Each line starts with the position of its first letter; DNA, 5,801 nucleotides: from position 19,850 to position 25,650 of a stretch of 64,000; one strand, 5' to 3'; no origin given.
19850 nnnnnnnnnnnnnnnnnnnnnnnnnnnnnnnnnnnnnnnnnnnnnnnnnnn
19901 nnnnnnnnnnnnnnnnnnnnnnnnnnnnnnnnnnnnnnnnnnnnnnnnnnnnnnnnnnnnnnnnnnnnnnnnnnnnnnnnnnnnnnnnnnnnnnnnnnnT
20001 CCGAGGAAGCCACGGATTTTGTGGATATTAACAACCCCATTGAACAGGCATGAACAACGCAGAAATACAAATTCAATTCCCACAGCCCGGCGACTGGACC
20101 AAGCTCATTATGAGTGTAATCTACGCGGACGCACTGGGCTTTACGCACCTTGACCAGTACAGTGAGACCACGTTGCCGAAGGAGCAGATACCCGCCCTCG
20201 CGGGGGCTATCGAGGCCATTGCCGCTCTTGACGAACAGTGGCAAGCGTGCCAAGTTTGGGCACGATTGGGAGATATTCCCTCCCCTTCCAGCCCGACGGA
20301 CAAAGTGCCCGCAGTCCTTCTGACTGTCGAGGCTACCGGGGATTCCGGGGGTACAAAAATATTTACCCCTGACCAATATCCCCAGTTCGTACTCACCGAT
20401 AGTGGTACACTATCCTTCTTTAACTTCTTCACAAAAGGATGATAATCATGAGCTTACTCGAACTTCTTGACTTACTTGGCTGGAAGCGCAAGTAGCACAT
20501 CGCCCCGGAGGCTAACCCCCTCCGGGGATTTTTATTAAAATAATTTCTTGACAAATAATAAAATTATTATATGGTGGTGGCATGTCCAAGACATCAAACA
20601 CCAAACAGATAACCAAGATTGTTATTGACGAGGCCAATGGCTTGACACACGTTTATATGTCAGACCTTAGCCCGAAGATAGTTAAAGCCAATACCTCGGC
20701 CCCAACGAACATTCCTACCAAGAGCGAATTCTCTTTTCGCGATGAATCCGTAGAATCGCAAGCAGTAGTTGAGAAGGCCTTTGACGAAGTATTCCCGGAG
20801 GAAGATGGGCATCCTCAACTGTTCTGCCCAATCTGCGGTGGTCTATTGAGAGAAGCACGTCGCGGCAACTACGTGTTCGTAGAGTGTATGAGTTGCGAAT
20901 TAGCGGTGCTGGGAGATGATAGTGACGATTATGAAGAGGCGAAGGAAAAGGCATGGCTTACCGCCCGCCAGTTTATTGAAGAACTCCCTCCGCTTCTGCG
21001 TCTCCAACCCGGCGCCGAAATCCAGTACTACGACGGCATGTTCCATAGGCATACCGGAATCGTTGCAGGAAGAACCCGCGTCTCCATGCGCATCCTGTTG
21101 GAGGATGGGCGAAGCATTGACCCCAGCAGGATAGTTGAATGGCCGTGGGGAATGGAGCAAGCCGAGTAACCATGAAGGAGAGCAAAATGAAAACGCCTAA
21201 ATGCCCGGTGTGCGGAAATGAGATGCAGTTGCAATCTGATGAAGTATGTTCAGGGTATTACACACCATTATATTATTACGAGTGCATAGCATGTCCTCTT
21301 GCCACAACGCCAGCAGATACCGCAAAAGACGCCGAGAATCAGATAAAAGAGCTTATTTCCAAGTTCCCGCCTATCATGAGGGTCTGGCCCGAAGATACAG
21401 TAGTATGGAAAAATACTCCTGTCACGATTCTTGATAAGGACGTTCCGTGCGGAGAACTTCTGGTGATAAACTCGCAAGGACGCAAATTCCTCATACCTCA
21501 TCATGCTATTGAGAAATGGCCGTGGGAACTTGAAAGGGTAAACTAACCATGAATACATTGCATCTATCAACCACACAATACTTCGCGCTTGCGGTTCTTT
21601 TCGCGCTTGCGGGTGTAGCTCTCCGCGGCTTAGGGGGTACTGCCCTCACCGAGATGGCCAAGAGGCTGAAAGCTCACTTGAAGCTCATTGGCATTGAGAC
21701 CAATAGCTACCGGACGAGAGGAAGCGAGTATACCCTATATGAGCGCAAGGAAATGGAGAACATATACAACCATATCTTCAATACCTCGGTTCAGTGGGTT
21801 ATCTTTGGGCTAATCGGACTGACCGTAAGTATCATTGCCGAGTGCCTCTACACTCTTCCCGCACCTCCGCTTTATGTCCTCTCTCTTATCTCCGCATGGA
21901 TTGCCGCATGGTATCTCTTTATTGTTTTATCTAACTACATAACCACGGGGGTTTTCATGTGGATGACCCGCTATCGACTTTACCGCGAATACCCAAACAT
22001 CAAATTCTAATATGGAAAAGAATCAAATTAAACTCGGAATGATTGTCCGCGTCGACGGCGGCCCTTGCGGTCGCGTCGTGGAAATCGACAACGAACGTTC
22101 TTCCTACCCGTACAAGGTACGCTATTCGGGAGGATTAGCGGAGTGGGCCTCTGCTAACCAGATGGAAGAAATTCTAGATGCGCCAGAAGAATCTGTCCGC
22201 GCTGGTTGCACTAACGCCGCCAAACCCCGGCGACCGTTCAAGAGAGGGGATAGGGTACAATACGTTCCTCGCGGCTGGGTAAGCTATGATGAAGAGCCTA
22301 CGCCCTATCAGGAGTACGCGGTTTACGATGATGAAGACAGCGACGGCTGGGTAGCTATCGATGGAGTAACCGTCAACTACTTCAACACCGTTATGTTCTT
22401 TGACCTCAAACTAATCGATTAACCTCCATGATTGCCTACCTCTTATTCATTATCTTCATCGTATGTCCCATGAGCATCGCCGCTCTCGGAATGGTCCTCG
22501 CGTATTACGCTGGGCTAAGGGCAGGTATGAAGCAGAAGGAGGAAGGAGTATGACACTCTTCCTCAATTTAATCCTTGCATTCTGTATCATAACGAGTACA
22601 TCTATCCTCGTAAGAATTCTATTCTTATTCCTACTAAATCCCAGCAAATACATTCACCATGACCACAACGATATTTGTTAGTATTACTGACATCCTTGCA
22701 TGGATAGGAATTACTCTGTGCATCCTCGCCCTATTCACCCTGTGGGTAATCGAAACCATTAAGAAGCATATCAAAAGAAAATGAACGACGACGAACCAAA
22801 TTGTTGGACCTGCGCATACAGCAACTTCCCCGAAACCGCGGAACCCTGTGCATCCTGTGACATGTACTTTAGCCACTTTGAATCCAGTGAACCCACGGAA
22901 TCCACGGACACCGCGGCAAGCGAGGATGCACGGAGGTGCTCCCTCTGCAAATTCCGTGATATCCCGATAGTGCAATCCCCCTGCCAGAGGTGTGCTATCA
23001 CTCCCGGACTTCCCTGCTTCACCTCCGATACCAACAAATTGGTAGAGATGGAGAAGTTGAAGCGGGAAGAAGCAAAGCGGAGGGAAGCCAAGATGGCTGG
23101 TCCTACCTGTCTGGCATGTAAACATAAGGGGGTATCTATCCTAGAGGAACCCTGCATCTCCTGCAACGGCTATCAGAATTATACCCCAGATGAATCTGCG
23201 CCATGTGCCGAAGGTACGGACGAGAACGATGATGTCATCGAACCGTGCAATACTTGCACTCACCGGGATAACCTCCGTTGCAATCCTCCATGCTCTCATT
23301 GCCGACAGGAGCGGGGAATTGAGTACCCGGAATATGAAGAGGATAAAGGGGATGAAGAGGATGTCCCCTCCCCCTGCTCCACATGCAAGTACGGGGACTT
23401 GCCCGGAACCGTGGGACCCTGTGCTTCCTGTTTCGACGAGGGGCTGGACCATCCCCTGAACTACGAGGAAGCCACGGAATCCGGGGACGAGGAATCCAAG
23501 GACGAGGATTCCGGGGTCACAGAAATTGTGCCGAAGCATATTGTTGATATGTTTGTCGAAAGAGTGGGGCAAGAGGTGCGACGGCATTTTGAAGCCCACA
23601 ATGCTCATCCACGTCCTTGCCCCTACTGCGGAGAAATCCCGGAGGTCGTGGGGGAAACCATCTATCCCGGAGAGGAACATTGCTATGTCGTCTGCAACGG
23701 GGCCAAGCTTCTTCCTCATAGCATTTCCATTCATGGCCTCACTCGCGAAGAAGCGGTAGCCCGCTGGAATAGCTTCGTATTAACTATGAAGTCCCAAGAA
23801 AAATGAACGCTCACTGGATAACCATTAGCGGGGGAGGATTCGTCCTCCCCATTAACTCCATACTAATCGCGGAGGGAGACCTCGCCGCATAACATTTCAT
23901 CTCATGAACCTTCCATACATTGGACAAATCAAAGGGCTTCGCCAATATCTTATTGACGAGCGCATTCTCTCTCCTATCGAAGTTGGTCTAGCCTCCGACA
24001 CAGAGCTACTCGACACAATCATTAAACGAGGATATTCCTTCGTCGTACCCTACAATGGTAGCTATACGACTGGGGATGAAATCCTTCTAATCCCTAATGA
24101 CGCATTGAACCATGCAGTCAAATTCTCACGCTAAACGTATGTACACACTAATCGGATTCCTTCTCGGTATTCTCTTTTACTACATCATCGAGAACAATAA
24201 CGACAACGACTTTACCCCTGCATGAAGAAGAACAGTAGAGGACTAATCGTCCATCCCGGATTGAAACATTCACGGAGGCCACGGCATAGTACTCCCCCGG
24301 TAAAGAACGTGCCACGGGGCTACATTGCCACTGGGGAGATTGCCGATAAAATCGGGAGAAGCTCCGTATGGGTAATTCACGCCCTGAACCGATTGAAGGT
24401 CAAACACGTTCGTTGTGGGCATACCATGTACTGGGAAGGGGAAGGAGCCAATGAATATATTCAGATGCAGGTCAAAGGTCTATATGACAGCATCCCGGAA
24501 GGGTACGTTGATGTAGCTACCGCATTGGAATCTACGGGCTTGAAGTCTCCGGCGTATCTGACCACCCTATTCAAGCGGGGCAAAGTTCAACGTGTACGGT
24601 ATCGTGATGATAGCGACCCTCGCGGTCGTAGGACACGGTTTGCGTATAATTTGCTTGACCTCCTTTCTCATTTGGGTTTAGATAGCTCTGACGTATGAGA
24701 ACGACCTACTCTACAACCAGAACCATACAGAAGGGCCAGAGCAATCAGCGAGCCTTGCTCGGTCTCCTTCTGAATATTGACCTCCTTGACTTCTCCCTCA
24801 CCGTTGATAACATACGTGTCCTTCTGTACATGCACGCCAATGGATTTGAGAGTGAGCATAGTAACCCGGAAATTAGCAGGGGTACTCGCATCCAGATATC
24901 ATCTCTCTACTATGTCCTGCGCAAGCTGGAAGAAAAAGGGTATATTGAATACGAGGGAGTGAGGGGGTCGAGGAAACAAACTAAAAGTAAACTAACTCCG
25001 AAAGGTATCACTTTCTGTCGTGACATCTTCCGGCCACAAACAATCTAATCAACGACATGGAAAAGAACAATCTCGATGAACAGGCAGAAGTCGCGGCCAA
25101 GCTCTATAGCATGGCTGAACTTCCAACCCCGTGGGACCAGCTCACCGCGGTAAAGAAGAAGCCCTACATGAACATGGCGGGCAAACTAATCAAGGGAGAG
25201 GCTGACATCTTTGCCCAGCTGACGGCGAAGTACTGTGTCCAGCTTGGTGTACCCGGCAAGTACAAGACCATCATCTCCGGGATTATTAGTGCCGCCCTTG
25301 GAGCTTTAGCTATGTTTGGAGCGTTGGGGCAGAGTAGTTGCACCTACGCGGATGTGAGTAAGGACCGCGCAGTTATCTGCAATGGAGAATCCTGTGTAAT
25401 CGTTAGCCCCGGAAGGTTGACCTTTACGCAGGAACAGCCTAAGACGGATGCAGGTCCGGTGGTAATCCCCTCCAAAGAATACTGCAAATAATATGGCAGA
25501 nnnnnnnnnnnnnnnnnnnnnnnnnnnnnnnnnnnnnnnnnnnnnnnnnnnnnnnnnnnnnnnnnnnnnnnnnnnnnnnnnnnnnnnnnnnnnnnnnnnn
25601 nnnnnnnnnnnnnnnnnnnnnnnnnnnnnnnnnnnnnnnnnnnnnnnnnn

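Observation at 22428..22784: Cluster of three translationally coupled ~41-aa single-TM micro-proteins missed by the ORF track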

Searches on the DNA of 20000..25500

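Call 41: search_rna_families(source=window, start=20000, end=25500, threshold=evalue, max_evalue=1)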
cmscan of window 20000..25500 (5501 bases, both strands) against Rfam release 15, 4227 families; matches with E-value up to 1: 3.
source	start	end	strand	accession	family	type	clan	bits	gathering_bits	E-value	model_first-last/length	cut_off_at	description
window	20528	20655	+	RF01402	STnc150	Gene; sRNA;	-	22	60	0.14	1-267/267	no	STnc150 Hfq binding RNA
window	20464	20535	+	RF02837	anti-hemB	Gene; sRNA;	-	18.4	49.5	0.83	1-81/81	no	Burkholderia RNA 7 (anti-hemB)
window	22283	22352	+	RF01142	sR19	Gene; snRNA; snoRNA; CD-box;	-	17.4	45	0.83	1-63/63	no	Small nucleolar RNA sR19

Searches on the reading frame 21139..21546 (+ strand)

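Call 6: search_protein_families(library=phrogs, proteins=[window:21139-21546:+], max_evalue=0.1)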
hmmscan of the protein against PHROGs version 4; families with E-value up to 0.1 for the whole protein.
window:21139-21546:+ (135 aa): 1 family
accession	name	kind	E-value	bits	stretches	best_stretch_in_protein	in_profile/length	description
phrog_1934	-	unknown function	0.0082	17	1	11-52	5-49/144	-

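Call 22: search_protein_families(library=pfam, proteins=[window:21139-21546:+], max_evalue=1)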
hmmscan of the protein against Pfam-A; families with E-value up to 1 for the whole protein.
window:21139-21546:+ (135 aa): 7 families
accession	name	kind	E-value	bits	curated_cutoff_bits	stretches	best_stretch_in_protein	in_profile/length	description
PF14354.12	Lar_restr_allev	-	0.014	16.1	28.6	1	21-73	5-51/58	Restriction alleviation protein Lar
PF23455.1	DUF7129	-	0.02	15.1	30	0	40-61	5-26/45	Domain of unknown function (DUF7129)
PF20657.2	DUF6811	-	0.044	14.5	35.8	1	20-70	30-80/88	Family of unknown function (DUF6811)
PF22747.2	Zn_ribbon_DUF2089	-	0.084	13.4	27.6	1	22-30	1-9/32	DUF2089 zinc ribbon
PF09723.15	Zn_ribbon_8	-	0.16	12.4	34.4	0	18-28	25-36/41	Zinc ribbon domain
PF21344.3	Zn_ribbon_LysW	-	0.22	11.6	27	1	21-34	2-15/46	Alpha-aminoadipate carrier protein LysW-like, globular domain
PF23549.1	Zn_ribbon_GRF_2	-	0.62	10.3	27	0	20-31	2-13/45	GRF-like zinc ribbon domain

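Call 47: search_protein_families(library=padloc, proteins=[window:21139-21546:+], max_evalue=1)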
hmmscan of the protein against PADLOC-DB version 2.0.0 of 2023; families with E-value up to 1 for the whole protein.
window:21139-21546:+ (135 aa): 0 families

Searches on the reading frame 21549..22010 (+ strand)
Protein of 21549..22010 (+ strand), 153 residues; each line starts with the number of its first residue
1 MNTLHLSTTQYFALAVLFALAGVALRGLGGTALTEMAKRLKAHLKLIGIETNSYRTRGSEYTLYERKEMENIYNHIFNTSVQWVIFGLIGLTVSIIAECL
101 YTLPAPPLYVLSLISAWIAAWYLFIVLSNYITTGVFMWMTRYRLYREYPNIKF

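Call 6: search_protein_families(library=phrogs, proteins=[window:21549-22010:+], max_evalue=0.1)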
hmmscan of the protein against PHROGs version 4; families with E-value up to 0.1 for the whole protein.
window:21549-22010:+ (153 aa): 0 families

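Call 22: search_protein_families(library=pfam, proteins=[window:21549-22010:+], max_evalue=1)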
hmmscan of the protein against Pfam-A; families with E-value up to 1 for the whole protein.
window:21549-22010:+ (153 aa): 1 family
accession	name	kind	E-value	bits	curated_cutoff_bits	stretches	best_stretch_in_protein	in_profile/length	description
PF23494.1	bPH_10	-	0.17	11.8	27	1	87-140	22-76/151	YqeB-like bacterial PH domain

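Call 46: search_protein_families(library=ncbifam, proteins=[window:21549-22010:+], max_evalue=1)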
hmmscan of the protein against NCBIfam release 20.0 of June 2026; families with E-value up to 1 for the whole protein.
window:21549-22010:+ (153 aa): 0 families

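Call 47: search_protein_families(library=padloc, proteins=[window:21549-22010:+], max_evalue=1)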
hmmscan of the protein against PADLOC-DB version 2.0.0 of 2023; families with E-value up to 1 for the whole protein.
window:21549-22010:+ (153 aa): 0 families

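Call 66: predict_structure(protein=window:21549-22007:+)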
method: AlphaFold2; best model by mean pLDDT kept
length: 153 residues; sequences in the alignment: 1
mean_pLDDT: 68.9   pTM: 0.35
mean pLDDT of the five models: 68.9, 66.2, 62.6, 61.2, 58.2
residues with pLDDT >= 90: 0; 70-90: 87; 50-70: 59; < 50: 7
segments of 3 or more residues with pLDDT < 50: 48-50
pLDDT, mean of each block of 10 residues (from residue 1): 65 74 71 70 59 52 68 75 72 66 57 74 77 82 76 58
secondary structure, 60 per line:
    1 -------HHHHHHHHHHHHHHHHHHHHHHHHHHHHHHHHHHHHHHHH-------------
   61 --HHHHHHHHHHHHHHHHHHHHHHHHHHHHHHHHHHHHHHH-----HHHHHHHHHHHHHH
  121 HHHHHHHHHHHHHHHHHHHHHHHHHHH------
elements in order: H8-47 H63-101 H107-147

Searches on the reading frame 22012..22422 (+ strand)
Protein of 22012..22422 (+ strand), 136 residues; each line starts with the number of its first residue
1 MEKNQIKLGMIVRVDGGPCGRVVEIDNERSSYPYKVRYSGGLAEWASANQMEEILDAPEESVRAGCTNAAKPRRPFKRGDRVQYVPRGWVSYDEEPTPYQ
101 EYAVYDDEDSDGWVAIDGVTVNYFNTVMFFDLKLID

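Call 6: search_protein_families(library=phrogs, proteins=[window:22012-22422:+], max_evalue=0.1)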
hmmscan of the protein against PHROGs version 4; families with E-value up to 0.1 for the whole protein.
window:22012-22422:+ (136 aa): 1 family
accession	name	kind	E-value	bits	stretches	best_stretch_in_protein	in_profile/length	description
phrog_2827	-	unknown function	0.0017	19.7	1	17-62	32-77/102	-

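Call 8: find_related_loci(query=window:22012-22422:+, collection=viral_contigs, flank=6000)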
Query window:22012-22422:+ (136 aa) in viral_contigs; peptide patterns used: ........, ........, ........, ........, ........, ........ (x = any residue, [..] = any of these).
50 stretches matched a pattern; 34 encode a relative of the query (tblastn E <= 1e-3); 32 distinct loci.
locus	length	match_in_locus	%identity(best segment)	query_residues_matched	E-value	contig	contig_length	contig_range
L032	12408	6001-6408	100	1-136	1e-90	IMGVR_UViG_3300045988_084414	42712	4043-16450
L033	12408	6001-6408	100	1-136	1e-90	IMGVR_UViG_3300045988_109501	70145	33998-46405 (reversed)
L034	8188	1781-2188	100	1-136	1e-90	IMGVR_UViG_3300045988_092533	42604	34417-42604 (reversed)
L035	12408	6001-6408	98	1-136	2e-89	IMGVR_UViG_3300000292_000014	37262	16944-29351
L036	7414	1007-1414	98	1-136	2e-89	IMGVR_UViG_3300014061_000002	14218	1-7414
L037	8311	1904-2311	97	1-136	8e-89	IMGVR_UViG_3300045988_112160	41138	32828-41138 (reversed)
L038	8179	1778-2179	98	3-136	2e-88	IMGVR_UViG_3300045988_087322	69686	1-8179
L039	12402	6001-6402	98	3-136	2e-88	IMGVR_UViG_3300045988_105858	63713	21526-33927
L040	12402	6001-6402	97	3-136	4e-88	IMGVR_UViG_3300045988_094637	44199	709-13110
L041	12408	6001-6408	96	1-136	3e-88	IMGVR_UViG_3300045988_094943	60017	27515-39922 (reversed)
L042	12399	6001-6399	96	4-136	1e-86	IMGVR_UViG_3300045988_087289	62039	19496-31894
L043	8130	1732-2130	96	4-136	1e-86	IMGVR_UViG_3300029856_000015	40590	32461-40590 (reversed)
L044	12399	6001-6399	95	4-136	3e-86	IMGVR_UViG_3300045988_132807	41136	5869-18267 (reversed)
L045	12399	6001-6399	96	4-136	3e-86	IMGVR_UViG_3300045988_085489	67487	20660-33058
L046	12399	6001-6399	95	4-136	3e-86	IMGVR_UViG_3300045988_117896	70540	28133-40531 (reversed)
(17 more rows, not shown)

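Call 22: search_protein_families(library=pfam, proteins=[window:22012-22422:+], max_evalue=1)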
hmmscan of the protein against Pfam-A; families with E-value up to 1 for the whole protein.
window:22012-22422:+ (136 aa): 3 families
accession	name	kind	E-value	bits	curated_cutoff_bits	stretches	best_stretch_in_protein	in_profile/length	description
PF18359.7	Tudor_5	-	0.051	13.8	31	1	20-48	23-51/53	Histone methyltransferase Tudor domain 1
PF08940.17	DUF1918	-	0.073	13.2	24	1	19-40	22-44/58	Domain of unknown function (DUF1918)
PF08239.17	SH3_3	-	0.59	10.8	27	0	18-48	20-50/54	Bacterial SH3 domain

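Call 47: search_protein_families(library=padloc, proteins=[window:22012-22422:+], max_evalue=1)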
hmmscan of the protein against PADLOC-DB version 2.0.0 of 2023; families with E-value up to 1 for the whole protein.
window:22012-22422:+ (136 aa): 0 families

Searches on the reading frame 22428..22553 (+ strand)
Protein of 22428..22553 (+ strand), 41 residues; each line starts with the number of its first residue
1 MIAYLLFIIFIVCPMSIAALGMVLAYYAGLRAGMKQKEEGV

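Call 6: search_protein_families(library=phrogs, proteins=[window:22428-22553:+], max_evalue=0.1)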
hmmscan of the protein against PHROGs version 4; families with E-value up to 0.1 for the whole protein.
window:22428-22553:+ (41 aa): 0 families

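Call 22: search_protein_families(library=pfam, proteins=[window:22428-22553:+], max_evalue=1)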
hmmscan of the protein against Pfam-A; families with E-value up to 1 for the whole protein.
window:22428-22553:+ (41 aa): 0 families

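Call 28: find_homologous_proteins(query=window:22428-22550:+, max_evalue=10)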
Query seq(41 aa) (41 aa): 1 proteins with E <= 10 among 1 candidates.
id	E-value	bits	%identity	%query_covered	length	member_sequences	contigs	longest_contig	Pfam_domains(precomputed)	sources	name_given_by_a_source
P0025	2.9e-14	68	88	100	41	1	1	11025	-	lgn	-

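Call 36: find_related_loci(query=A1, collection=viral_contigs, flank=3000)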
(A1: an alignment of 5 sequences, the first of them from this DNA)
Query A1 (41 aa) in viral_contigs; peptide patterns used: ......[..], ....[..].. (x = any residue, [..] = any of these).
600 stretches matched a pattern (row limit reached: there are more); 2 encode a relative of the query (tblastn E <= 1e-3); 2 distinct loci.
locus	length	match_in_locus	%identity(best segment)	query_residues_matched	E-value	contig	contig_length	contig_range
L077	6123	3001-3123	100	1-41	7e-24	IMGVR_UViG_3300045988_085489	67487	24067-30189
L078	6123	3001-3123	100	1-41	7e-24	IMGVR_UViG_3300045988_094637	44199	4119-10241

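Call 46: search_protein_families(library=ncbifam, proteins=[window:22428-22553:+], max_evalue=1)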
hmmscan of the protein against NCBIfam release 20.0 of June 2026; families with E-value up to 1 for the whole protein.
window:22428-22553:+ (41 aa): 0 families

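Call 47: search_protein_families(library=padloc, proteins=[window:22428-22553:+], max_evalue=1)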
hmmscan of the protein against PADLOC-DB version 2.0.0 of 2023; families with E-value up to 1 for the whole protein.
window:22428-22553:+ (41 aa): 0 families

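Call 78: search_solved_structures(query=window:22428-22550:+, max_evalue=10)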
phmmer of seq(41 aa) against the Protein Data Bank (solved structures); distinct sequences matched with E-value up to 10: 2.
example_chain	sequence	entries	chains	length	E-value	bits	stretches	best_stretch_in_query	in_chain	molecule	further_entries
5doq_C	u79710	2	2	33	0.5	14.1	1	9-31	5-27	Putative membrane protein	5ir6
25st_R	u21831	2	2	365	6.2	10.8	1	5-35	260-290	Taste receptor type 2 member 4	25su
